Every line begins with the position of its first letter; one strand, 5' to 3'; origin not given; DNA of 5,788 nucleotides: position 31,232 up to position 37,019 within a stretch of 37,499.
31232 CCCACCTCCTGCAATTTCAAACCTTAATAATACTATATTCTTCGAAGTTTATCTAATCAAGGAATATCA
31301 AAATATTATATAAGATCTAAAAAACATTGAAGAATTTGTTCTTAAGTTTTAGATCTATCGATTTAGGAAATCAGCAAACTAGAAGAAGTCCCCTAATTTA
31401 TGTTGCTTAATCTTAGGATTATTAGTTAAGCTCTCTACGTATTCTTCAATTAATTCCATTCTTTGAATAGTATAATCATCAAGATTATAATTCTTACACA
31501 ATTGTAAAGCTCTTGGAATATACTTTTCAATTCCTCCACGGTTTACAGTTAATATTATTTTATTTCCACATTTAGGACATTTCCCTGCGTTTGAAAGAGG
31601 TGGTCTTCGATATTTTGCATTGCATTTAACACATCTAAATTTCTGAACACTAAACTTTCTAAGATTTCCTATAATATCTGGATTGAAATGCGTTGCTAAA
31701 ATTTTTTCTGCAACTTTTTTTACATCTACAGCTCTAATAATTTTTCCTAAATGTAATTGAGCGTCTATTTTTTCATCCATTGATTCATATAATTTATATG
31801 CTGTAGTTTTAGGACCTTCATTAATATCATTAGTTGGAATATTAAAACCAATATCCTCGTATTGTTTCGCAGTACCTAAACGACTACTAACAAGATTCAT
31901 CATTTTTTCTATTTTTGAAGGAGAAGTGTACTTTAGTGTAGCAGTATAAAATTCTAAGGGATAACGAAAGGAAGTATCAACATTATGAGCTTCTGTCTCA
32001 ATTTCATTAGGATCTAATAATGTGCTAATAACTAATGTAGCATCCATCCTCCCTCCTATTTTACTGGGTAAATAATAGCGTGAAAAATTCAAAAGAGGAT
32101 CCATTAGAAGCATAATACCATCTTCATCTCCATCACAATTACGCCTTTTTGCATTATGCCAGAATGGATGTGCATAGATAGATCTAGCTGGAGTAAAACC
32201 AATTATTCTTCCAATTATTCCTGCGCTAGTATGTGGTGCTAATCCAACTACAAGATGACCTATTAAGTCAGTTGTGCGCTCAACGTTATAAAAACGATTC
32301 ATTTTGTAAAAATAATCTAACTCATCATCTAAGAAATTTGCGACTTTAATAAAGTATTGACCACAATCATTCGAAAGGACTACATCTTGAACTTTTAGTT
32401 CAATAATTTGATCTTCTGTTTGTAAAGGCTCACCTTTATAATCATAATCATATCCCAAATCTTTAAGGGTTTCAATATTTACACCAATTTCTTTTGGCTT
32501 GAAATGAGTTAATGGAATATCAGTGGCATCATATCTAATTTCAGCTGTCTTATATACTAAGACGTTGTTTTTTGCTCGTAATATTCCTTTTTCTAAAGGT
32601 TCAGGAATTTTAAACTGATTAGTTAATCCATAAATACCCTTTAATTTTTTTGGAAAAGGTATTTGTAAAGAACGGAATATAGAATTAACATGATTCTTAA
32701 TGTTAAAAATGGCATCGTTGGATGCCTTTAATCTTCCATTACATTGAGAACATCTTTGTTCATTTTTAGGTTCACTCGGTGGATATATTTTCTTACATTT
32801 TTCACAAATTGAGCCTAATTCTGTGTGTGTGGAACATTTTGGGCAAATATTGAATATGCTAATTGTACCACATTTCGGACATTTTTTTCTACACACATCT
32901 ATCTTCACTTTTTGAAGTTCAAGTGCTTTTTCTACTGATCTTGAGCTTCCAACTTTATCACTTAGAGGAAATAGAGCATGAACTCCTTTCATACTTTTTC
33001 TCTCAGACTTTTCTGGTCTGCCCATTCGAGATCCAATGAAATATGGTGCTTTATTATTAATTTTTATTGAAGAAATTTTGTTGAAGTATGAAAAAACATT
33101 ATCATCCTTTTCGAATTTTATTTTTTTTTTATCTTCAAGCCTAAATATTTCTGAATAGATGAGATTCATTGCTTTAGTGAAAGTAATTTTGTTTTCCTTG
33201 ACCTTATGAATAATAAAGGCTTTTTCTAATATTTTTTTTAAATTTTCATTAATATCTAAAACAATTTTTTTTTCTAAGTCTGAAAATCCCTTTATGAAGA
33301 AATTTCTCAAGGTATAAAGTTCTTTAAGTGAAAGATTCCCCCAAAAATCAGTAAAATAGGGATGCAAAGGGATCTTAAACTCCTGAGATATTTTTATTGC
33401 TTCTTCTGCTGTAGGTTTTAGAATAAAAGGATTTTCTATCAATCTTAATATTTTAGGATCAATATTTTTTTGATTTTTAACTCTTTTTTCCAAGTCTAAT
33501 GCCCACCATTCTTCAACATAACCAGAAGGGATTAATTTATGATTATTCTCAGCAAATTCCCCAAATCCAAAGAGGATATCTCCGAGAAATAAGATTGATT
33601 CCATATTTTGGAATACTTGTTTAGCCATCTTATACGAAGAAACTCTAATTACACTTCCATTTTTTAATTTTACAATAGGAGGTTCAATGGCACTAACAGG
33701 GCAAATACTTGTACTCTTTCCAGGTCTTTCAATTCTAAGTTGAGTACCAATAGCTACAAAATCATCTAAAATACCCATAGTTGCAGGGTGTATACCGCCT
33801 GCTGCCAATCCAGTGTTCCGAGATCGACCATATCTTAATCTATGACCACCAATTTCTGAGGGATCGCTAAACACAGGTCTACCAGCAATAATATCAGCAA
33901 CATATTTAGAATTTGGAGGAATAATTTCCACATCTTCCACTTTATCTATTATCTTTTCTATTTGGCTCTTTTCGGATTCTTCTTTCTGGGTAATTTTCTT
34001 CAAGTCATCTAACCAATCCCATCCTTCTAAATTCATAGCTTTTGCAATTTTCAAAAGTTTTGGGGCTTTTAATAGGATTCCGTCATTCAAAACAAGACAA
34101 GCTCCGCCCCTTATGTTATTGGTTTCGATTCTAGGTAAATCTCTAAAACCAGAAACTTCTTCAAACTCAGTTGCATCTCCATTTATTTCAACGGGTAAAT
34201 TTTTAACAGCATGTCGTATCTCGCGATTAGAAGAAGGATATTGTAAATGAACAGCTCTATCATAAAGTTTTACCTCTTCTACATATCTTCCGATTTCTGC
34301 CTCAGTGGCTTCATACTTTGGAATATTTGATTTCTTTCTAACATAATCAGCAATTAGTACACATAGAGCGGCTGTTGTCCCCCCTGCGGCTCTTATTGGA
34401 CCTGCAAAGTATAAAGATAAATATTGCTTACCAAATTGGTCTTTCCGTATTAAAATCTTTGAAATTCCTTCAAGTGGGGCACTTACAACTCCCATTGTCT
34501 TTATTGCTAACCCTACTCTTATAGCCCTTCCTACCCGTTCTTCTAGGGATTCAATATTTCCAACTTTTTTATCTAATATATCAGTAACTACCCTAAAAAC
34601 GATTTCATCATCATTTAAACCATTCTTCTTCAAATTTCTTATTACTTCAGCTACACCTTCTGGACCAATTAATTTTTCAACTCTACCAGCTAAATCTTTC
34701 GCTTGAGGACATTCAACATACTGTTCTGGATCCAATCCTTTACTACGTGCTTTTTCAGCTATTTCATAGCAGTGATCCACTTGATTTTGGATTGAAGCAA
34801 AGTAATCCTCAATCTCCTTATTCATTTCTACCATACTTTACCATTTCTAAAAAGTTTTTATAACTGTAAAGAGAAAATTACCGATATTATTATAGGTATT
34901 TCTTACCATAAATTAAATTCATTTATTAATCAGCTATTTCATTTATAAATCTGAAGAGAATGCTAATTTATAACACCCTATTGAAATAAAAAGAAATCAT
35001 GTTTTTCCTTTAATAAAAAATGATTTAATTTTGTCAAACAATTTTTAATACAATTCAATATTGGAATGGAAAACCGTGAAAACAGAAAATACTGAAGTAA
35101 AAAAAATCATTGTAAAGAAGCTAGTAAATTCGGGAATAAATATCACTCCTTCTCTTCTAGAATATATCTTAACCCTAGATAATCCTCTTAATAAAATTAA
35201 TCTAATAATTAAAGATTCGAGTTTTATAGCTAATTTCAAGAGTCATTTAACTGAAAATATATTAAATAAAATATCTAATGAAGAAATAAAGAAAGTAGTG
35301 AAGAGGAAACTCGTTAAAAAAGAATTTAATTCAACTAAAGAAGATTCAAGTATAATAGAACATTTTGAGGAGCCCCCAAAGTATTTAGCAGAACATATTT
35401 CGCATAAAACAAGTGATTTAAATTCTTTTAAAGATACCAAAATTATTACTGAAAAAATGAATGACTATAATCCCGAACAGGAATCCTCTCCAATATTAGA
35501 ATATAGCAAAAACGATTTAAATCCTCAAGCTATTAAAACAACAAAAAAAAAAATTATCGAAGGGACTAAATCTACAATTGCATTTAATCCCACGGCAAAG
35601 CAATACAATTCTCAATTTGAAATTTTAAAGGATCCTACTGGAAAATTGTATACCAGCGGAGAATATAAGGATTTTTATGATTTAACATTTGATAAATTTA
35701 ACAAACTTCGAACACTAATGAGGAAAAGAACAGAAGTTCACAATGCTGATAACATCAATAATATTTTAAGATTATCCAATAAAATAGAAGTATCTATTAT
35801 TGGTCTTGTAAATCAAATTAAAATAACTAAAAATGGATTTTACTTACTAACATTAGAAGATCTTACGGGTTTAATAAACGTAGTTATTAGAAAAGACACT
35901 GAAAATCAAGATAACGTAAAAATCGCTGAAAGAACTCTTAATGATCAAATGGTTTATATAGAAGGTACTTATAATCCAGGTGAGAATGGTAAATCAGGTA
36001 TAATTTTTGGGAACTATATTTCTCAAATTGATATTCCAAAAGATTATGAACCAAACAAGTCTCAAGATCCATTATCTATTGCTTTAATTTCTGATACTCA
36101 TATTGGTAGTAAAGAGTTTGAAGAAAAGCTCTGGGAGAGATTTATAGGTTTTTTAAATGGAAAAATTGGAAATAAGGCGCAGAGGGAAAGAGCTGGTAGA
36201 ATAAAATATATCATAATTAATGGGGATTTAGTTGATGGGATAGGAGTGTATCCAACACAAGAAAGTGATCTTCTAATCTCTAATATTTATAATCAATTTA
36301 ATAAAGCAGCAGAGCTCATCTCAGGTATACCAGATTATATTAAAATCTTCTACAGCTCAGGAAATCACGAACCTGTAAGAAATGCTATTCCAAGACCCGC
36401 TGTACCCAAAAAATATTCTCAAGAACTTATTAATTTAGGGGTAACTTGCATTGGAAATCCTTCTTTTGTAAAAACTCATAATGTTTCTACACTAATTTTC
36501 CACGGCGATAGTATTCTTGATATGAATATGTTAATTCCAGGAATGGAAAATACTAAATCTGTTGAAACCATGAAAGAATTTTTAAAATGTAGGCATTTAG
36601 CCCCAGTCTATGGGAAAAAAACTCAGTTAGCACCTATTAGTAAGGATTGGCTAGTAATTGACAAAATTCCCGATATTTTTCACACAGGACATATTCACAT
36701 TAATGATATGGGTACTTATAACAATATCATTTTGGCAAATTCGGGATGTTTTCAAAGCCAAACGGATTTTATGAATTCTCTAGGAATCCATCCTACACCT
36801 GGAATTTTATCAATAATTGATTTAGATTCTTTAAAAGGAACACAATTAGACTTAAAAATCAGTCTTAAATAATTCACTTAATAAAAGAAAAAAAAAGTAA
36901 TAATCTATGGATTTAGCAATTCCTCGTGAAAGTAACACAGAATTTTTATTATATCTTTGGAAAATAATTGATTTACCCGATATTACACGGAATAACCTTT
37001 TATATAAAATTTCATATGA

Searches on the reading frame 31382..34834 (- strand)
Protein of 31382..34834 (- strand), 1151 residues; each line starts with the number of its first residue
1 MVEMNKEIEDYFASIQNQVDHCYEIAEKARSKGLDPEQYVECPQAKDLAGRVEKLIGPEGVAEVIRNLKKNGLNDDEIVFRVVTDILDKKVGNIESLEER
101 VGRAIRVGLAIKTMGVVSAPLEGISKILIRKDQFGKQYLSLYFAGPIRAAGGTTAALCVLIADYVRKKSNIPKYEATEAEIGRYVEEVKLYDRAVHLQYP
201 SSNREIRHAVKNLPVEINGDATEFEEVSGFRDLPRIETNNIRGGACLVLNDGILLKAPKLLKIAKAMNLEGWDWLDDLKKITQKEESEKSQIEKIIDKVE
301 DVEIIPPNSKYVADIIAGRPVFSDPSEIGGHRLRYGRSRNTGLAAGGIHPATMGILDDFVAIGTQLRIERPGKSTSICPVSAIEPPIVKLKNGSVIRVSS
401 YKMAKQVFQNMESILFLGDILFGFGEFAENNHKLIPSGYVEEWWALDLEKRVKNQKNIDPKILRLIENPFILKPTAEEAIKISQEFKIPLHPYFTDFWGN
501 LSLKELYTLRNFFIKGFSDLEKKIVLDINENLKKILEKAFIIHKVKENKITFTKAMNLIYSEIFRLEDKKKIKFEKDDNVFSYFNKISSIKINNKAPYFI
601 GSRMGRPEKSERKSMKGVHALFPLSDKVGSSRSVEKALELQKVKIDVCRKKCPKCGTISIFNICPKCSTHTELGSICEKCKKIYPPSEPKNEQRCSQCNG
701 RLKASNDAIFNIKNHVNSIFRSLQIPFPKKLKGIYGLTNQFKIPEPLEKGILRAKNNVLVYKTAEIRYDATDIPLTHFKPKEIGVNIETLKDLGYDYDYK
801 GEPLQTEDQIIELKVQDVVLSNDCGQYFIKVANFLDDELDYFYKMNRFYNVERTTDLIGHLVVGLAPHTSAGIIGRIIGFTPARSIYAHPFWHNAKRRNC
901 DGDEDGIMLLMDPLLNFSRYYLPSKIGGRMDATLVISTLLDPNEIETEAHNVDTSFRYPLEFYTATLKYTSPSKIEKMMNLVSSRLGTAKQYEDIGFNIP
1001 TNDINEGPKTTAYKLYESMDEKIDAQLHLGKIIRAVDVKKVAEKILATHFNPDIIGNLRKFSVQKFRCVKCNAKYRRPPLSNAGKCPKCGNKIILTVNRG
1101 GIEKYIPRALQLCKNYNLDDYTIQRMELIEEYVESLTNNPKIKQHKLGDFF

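Call 51: search_protein_families(library=pfam, proteins=[window:31382-34834:-], max_evalue=0.001)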
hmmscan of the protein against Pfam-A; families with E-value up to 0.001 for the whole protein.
window:31382-34834:- (1151 aa): 3 families
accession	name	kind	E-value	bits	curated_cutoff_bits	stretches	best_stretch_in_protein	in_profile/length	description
PF24846.1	PolC_DP2_cat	-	2.5e-136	453.9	24.3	1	729-1022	6-299/299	DNA polymerase II large subunit DP2, catalytic domain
PF24844.1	PolC_DP2_central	-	1.9e-120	402.6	24.3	1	303-681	6-367/372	DNA polymerase II large subunit DP2, central domain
PF03833.19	PolC_DP2_N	-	7.8e-107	356.9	24.3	1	10-280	1-270/271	DNA polymerase II large subunit DP2, N-terminal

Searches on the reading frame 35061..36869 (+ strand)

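Call 51: search_protein_families(library=pfam, proteins=[window:35061-36869:+], max_evalue=0.001)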
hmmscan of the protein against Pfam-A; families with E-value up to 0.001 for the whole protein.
window:35061-36869:+ (603 aa): 3 families
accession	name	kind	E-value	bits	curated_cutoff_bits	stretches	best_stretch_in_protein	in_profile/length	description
PF00149.33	Metallophos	-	7.7e-10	39.9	21.5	1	339-547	2-190/191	Calcineurin-like phosphoesterase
PF04042.21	DNA_pol_E_B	-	6.7e-08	32.6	29.1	1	377-543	28-202/210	DNA polymerase alpha/epsilon subunit B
PF01336.31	tRNA_anti-codon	-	2e-05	24.9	27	1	244-310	1-63/75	OB-fold nucleic acid binding domain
